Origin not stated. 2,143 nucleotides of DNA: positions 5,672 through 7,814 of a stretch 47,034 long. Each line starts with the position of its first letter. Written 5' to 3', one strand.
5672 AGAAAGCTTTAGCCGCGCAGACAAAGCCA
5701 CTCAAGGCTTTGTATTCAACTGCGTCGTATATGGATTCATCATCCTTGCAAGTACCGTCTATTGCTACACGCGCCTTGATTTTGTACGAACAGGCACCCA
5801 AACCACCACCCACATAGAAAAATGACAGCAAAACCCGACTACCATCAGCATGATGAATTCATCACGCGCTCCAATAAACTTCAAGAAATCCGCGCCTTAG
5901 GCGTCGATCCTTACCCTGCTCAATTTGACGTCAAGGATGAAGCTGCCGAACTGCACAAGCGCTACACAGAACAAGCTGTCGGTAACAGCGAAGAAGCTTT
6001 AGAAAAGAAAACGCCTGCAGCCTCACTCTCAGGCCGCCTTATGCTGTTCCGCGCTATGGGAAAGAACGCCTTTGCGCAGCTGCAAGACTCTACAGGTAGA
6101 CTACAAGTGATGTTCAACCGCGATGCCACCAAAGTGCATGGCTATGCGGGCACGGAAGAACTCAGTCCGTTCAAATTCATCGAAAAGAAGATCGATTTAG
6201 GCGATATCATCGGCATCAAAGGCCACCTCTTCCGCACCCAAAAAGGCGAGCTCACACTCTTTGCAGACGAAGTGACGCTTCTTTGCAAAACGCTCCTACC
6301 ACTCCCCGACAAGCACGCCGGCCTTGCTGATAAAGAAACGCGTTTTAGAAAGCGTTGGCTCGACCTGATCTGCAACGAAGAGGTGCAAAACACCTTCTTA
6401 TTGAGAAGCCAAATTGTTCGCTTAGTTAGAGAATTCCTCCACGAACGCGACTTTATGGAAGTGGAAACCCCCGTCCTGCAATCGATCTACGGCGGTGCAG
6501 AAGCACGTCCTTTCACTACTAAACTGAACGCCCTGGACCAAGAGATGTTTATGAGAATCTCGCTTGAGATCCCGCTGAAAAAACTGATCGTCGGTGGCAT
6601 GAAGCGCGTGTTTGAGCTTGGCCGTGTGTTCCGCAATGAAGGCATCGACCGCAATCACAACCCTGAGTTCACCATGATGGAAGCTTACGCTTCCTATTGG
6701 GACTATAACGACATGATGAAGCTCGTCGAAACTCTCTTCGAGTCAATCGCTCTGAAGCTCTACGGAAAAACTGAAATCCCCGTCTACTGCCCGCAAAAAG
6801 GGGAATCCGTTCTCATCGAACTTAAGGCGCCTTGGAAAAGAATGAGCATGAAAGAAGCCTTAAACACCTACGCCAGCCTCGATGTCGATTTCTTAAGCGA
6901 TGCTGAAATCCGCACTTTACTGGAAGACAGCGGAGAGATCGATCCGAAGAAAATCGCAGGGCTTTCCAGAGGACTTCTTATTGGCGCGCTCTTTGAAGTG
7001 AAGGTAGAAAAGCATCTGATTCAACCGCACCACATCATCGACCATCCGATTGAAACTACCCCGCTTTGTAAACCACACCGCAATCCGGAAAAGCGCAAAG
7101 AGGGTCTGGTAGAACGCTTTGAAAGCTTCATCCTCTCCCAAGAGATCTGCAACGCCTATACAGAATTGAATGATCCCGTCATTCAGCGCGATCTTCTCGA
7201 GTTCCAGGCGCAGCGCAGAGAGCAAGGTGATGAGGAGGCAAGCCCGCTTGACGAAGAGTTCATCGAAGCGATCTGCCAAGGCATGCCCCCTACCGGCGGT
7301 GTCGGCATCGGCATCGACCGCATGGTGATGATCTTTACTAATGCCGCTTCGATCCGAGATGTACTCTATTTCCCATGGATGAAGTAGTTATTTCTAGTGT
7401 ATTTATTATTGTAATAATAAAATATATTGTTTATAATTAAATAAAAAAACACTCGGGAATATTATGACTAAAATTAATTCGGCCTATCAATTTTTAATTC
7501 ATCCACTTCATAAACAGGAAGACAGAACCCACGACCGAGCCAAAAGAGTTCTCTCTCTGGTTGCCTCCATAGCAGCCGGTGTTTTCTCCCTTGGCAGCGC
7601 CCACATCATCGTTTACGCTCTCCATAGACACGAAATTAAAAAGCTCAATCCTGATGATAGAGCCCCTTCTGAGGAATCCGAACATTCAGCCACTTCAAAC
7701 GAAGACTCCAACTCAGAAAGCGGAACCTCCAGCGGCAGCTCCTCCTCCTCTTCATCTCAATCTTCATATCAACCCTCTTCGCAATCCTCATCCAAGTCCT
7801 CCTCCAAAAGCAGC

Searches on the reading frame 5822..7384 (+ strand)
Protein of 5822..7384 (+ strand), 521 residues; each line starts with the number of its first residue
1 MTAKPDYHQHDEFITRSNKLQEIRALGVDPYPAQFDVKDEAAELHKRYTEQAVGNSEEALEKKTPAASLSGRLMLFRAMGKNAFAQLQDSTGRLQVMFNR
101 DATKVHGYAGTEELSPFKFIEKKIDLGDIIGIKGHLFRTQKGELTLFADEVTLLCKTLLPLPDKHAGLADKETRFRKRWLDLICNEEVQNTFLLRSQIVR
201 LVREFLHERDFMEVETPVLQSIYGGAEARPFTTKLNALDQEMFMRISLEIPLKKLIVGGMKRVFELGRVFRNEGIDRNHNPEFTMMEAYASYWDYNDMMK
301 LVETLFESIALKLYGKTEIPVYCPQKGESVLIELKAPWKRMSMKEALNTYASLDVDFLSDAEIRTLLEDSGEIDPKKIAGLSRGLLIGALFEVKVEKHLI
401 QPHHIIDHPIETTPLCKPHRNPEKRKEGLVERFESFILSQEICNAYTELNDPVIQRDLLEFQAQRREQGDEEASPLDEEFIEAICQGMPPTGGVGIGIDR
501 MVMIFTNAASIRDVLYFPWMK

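Call 13: find_related_loci(query=window:5822-7384:+, collection=genome_contigs, flank=6000)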
Query window:5822-7384:+ (521 aa) in genome_contigs; peptide patterns used: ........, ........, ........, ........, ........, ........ (x = any residue, [..] = any of these).
297 stretches matched a pattern; 233 encode a relative of the query (tblastn E <= 1e-3); the best 80 are kept; 80 distinct loci.
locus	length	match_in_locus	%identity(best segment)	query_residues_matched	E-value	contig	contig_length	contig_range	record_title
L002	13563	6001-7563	84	1-521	0e+0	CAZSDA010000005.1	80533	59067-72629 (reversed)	MAG TPA_asm: uncultured bacterium isolate SRP302895_co1_449 genome assembly, contig: NODE_557_length_80533_cov_8.633453,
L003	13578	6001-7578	69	1-521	0e+0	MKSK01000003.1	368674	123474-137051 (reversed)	MAG: Chlamydiales bacterium 38-26 SCNpilot_expt_500_p_scaffold_17, whole genome shotgun sequence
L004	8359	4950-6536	70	1-521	0e+0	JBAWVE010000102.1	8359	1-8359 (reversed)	MAG: Parachlamydiaceae bacterium isolate ELA003 MAG003_102, whole genome shotgun sequence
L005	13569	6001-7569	69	5-521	0e+0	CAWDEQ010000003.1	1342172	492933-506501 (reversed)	MAG: uncultured Parachlamydiaceae bacterium isolate MFD05580.bin.1.8 genome assembly, contig: contig_12862, whole genome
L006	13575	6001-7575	69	1-521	0e+0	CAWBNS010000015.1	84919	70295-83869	MAG: uncultured Chlamydiae bacterium isolate MFD01275.bin.2.9 genome assembly, contig: contig_54507, whole genome shotgu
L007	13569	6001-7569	70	1-521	0e+0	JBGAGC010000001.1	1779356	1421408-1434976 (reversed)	MAG: Parachlamydiaceae bacterium isolate MAG_MBR_H125.37 MBRH125-37_opera_contig_5, whole genome shotgun sequence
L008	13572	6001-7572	69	5-521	0e+0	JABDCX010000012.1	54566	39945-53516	MAG: Chlamydiae bacterium isolate BWMinHeated_Nextera49_MAG1 3300020843.a:Ga0207117_1012, whole genome shotgun sequence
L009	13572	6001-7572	69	1-521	0e+0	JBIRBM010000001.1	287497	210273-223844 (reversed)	MAG: Parachlamydiaceae bacterium isolate WGG20204 k141_3962698_length_287497_SRR21875704, whole genome shotgun sequence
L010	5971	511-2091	69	2-521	0e+0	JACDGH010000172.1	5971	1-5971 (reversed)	MAG: Parachlamydiaceae bacterium isolate MGR_bin407 SD2908_NODE_6533_length_5971_cov_0.972964, whole genome shotgun sequ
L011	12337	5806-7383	68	1-521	0e+0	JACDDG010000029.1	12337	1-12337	MAG: Parachlamydiaceae bacterium isolate MGR_bin328 SD2899_NODE_1508_length_12337_cov_1.126699, whole genome shotgun seq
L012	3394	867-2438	68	1-521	0e+0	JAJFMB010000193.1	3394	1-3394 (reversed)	MAG: Chlamydiae bacterium isolate OFTM56 OFTM56_192, whole genome shotgun sequence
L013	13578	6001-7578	68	1-521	0e+0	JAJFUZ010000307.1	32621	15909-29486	MAG: Parachlamydia sp. isolate bin.582 k141_3779667, whole genome shotgun sequence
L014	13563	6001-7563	68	1-521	0e+0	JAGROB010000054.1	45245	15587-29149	MAG: Chlamydiia bacterium isolate HKST-UBA07 2009_308407, whole genome shotgun sequence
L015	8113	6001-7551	70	4-521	0e+0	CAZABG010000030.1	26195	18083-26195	MAG TPA_asm: uncultured bacterium isolate SRP296810_co1_394 genome assembly, contig: NODE_1759_length_26195_cov_5.192731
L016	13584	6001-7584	68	1-521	0e+0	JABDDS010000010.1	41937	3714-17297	MAG: Chlamydiae bacterium isolate BWMinHeated_Nextera45_MAG1 3300020889.a:Ga0207113_1046, whole genome shotgun sequence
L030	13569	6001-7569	66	1-521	0e+0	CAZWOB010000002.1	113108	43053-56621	MAG TPA_asm: uncultured bacterium isolate binchicken_co334_43 genome assembly, contig: NODE_198_length_113108_cov_13.542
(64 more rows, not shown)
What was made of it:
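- The lineage is Chlamydiae (call 13).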

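Call 68: search_protein_families(library=pfam, proteins=[L030:7617-8357:+], max_evalue=1)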
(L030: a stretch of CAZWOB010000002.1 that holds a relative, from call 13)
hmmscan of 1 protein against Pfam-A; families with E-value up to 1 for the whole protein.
L030:7617-8357:+ (247 aa): 1 family
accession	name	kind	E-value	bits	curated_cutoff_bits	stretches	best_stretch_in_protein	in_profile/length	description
PF05309.16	TraE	-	0.38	10.6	24.8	1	30-75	21-67/182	TraE protein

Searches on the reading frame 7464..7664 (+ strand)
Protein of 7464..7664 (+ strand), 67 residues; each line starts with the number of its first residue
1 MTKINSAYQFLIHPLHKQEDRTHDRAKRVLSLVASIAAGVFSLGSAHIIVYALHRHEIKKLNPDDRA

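Call 39: find_homologous_proteins(query=window:7464-7664:+, max_evalue=10)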
Query window:7464-7664:+: no candidate shares three 5-residue words with the query. No homologue found.
